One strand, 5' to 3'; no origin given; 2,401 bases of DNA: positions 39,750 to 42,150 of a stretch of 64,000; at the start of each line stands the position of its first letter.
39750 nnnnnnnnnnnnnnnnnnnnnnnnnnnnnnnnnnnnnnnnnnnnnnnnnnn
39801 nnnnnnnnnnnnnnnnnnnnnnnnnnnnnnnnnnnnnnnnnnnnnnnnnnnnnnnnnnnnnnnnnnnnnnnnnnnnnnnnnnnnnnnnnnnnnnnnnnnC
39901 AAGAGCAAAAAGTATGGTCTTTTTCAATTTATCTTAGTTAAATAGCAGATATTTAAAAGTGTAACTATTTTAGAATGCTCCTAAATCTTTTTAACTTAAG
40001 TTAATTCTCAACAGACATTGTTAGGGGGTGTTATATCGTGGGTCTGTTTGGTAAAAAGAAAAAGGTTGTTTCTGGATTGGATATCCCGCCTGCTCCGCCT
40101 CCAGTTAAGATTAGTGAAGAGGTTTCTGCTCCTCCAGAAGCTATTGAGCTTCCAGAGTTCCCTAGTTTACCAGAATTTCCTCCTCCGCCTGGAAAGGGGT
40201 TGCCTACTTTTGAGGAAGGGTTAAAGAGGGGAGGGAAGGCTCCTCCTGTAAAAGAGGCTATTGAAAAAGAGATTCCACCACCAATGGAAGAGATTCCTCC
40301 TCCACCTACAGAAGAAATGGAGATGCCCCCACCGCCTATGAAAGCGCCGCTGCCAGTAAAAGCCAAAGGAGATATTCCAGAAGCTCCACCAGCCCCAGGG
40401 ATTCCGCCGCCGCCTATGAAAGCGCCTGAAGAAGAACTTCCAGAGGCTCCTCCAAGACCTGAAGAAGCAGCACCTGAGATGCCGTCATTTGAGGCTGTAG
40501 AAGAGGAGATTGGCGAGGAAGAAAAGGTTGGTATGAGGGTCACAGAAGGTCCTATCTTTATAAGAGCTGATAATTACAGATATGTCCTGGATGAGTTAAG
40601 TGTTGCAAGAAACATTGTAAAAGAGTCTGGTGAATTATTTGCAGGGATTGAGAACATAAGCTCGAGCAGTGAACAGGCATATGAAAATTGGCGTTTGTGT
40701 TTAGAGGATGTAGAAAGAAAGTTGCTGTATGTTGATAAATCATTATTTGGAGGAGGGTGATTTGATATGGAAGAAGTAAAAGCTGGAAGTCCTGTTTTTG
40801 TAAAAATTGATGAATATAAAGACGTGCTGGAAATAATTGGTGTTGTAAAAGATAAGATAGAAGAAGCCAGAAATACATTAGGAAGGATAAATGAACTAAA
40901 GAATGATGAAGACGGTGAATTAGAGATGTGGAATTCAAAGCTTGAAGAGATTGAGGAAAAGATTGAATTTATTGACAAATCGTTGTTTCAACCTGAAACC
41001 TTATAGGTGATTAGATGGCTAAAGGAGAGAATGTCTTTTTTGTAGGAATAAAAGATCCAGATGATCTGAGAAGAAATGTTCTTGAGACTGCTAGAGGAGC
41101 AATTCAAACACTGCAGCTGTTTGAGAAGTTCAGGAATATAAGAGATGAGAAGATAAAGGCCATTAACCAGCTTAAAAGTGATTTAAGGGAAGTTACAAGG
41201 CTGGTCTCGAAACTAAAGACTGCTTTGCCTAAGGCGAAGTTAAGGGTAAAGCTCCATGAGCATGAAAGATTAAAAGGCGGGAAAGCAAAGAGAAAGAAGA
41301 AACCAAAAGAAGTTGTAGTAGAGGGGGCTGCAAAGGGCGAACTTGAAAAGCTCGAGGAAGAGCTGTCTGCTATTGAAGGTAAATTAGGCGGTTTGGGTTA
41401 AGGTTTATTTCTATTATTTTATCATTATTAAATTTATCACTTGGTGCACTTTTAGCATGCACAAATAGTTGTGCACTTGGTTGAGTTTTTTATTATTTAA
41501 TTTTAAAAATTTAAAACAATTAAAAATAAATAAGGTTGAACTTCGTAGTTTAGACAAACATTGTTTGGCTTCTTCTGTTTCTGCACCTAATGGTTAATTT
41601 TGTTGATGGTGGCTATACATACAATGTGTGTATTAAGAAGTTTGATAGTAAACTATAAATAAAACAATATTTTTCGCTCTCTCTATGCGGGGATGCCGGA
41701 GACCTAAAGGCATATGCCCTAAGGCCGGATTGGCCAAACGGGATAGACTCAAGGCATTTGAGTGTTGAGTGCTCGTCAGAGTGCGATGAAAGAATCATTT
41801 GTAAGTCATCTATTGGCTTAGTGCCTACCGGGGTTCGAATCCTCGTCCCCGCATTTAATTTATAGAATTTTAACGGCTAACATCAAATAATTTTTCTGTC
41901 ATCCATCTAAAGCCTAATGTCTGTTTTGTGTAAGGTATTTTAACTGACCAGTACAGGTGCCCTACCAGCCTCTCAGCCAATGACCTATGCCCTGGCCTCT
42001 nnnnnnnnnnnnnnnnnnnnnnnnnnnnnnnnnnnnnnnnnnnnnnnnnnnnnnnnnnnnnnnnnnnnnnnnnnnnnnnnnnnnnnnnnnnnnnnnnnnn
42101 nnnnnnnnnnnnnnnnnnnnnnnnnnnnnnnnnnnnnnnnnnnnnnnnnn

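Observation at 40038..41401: Tandem trio of genes sharing a novel about 65-aa domain, the first with an FH1-like poly-proline N-terminus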

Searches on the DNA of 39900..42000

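Call 61: search_rna_families(source=window, start=39900, end=42000, threshold=evalue, max_evalue=0.1, show_alignments=1)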
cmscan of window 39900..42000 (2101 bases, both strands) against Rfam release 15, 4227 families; matches with E-value up to 0.1: 0.
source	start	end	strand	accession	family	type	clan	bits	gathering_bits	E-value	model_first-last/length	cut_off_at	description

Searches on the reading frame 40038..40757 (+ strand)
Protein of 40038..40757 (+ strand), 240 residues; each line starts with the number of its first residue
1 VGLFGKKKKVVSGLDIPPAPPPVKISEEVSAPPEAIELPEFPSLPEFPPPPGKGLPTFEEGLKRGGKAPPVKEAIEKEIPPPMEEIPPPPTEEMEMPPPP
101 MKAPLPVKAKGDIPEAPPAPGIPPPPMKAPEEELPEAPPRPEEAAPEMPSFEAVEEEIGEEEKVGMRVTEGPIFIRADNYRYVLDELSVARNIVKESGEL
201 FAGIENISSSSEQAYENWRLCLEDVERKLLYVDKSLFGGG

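Call 3: search_protein_families(library=pfam, proteins=[window:40038-40757:+], max_evalue=10)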
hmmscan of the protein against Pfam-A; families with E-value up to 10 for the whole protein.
window:40038-40757:+ (240 aa): 0 families

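Call 8: search_protein_families(library=ncbifam, proteins=[window:40038-40757:+], max_evalue=10)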
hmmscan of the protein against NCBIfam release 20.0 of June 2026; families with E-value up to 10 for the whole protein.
window:40038-40757:+ (240 aa): 0 families

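Call 11: find_homologous_proteins(query=window:40038-40757:+, max_evalue=0.01)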
Query window:40038-40757:+ (240 aa): 18 proteins with E <= 0.01 among 3582 candidates.
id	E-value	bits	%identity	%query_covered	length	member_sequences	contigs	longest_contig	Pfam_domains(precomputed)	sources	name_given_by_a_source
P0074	5.9e-145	499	100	100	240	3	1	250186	-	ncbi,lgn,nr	ncbi:hypothetical protein KY361_00930 [Candidatus Woesearchaeota archaeon]|nr:hypothetical protein [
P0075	2.9e-78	281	71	43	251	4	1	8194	-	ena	-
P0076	7.0e-68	247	73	42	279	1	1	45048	-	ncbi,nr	ncbi:hypothetical protein KY360_02335 [Candidatus Woesearchaeota archaeon]|nr:hypothetical protein [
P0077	5.6e-59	218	55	99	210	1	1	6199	-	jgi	jgi:hypothetical protein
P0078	4.0e-57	212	68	43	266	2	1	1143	-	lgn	-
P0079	4.7e-55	205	46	98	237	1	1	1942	-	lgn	-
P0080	2.6e-41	160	64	51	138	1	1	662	-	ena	-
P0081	8.1e-10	57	29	50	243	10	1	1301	-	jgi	-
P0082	1.2e-9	56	30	31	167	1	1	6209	-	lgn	-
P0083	1.5e-9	56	29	64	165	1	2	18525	-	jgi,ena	-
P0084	2.9e-9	55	35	61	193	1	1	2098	-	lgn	-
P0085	1.6e-8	52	30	65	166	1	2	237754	-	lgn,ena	-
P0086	6.1e-7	47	31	96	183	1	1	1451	-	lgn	-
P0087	1.1e-6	47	31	99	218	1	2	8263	-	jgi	-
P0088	8.0e-5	40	30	36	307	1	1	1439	-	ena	-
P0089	2.2e-4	39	38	40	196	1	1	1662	-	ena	-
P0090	2.1e-3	36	39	28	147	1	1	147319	-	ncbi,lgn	-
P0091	2.5e-3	35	34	45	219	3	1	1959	-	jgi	-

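Call 56: search_protein_families(library=pfam, alignment_id=A6, max_evalue=1)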
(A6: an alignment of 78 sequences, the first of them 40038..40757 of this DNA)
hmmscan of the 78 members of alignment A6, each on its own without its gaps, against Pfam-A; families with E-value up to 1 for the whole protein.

A. member 1, window:40038-40757:+ (240 aa): 0 families

B. families by the number of members that match (of 78 scanned): 81 families (the first 25 are shown)
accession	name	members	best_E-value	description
PF18052.6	Rx_N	5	0.013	Rx N-terminal domain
PF07303.18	Occludin_ELL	3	0.0079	Occludin homology domain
PF23353.1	BBS2_hp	3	0.01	BBS2 hairpin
PF18595.6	Nuf2_DHR10-like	2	0.0021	Nuf2, DHR10-like domain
PF13949.11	ALIX_LYPXL_bnd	2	0.003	ALIX V-shaped domain binding to HIV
PF03750.18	Csm2_III-A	2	0.021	Csm2 Type III-A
PF17111.11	PigL_N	2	0.045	Pigment biosynthesis cluster protein PigL N-terminal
PF21408.2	MTR4-like_stalk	2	0.052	Exosome RNA helicase MTR4-like, stalk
PF09696.15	Ctf8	2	0.08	Ctf8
PF16043.11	DUF4795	2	0.11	Domain of unknown function (DUF4795)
PF17030.11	Beta_lactamase3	2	0.16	Putative beta-lactamase-like family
PF09738.14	LRRFIP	2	0.2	LRRFIP family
PF06818.20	Fez1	1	0.00034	Fez1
PF20849.2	TelK_muzzle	1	0.0017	Protelomerase, muzzle domain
PF25761.1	TPR_PATROL1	1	0.0017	PATROL1-like, TPR repeats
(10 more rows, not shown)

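Call 85: list_cluster_members(proteins=[P0090, P0085, P0083, P0082, P0087, P0089, P0091, P0088, P0101, P0100])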
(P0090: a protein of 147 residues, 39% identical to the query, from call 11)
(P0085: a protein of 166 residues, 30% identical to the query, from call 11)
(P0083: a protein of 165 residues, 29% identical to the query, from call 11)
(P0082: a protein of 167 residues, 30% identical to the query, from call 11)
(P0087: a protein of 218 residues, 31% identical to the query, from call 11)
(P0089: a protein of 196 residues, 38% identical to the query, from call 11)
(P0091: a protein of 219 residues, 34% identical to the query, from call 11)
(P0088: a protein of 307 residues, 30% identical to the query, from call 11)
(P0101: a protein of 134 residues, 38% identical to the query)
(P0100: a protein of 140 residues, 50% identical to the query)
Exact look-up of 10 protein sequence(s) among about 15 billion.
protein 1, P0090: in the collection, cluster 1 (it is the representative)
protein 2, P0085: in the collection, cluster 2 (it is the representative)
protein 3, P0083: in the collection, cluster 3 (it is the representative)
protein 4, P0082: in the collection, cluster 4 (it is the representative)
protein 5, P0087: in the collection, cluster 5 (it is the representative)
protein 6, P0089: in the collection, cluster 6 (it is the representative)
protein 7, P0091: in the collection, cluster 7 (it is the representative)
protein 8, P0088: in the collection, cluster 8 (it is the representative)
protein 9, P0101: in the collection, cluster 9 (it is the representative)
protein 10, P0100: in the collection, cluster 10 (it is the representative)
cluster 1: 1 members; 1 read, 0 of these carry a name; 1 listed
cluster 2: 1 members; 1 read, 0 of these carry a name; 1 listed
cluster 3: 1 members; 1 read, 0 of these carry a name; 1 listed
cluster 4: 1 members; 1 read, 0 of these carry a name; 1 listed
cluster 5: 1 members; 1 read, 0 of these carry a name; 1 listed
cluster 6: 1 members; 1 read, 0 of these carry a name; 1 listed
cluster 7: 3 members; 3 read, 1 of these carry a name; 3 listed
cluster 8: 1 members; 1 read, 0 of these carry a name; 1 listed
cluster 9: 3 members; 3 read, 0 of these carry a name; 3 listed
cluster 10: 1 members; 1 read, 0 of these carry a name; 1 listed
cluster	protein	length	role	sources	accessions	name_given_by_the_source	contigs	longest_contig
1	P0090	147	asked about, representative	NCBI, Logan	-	-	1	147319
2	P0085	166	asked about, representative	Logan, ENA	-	-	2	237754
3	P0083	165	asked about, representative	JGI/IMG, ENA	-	-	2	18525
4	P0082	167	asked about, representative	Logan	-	-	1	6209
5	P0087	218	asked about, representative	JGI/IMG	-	-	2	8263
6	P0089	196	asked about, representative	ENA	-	-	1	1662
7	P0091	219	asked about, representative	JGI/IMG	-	-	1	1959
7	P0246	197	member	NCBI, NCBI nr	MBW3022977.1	hypothetical protein KY308_02650 [Candidatus Woesearchaeota archaeon] | hypothetical protein [Candidatus Woesearchaeota archaeon]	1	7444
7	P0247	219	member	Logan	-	-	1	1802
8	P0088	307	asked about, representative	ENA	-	-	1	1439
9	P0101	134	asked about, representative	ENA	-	-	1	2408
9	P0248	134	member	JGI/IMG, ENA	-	-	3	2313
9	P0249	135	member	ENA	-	-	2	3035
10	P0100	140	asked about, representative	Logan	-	-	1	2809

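Call 86: find_encoding_contigs(protein=P0090, flank=5000, max_places=1)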
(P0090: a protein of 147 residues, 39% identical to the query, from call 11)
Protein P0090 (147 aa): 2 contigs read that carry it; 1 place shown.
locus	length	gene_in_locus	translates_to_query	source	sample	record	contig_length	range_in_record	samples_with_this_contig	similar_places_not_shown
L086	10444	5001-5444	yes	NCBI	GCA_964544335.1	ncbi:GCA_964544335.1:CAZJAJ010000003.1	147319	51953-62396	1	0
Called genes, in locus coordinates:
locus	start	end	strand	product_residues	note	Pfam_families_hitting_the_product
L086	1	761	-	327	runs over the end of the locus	PF01170:UPF0020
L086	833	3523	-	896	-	PF00521:DNA_topoisoIV, PF03989:DNA_gyraseA_C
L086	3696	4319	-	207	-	PF04079:SMC_ScpB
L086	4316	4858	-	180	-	PF27325:MJ0538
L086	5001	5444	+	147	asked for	-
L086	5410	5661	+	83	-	-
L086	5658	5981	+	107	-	-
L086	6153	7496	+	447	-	PF00753:Lactamase_B (weak), PF12706:Lactamase_B_2, PF22505:RNase_J_b_CASP, PF07521:RMMBL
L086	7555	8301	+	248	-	PF00705:PCNA_N, PF02144:Rad1 (weak), PF02747:PCNA_C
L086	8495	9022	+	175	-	PF02002:TFIIE_alpha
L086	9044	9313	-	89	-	PF05239:PRC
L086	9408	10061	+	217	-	PF01963:TraB_PrgY_gumN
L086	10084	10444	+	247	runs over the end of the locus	-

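Call 87: find_encoding_contigs(protein=P0085, flank=5000, max_places=1)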
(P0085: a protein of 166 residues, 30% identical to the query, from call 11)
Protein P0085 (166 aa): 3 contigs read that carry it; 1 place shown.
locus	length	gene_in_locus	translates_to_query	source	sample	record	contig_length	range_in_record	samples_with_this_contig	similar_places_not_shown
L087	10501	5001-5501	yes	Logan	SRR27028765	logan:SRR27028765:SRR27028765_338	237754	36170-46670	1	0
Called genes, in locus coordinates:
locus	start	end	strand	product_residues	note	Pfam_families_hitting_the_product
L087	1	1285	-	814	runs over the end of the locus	PF00521:DNA_topoisoIV, PF03989:DNA_gyraseA_C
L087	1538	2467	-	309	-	PF04079:SMC_ScpB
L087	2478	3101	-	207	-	PF27325:MJ0538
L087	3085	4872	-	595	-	-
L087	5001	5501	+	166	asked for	-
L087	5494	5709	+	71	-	-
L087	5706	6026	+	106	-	-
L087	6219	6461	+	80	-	PF13376:OmdA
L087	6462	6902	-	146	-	-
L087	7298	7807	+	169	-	-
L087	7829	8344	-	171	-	PF07731:Cu-oxidase_2 (faint)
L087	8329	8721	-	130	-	PF07681:DoxX (weak)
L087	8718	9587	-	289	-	PF00924:MS_channel_2nd, PF21082:MS_channel_3rd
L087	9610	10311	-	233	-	PF00069:Pkinase, PF07714:PK_Tyr_Ser-Thr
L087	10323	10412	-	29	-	-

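Call 96: search_protein_families(library=padloc, proteins=[window:40038-40757:+], max_evalue=0.01)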
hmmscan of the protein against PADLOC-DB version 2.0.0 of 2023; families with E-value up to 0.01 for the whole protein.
window:40038-40757:+ (240 aa): 0 families

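Call 97: search_protein_families(library=phrogs, proteins=[window:40038-40757:+], max_evalue=0.01)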
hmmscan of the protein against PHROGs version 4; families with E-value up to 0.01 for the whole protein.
window:40038-40757:+ (240 aa): 0 families
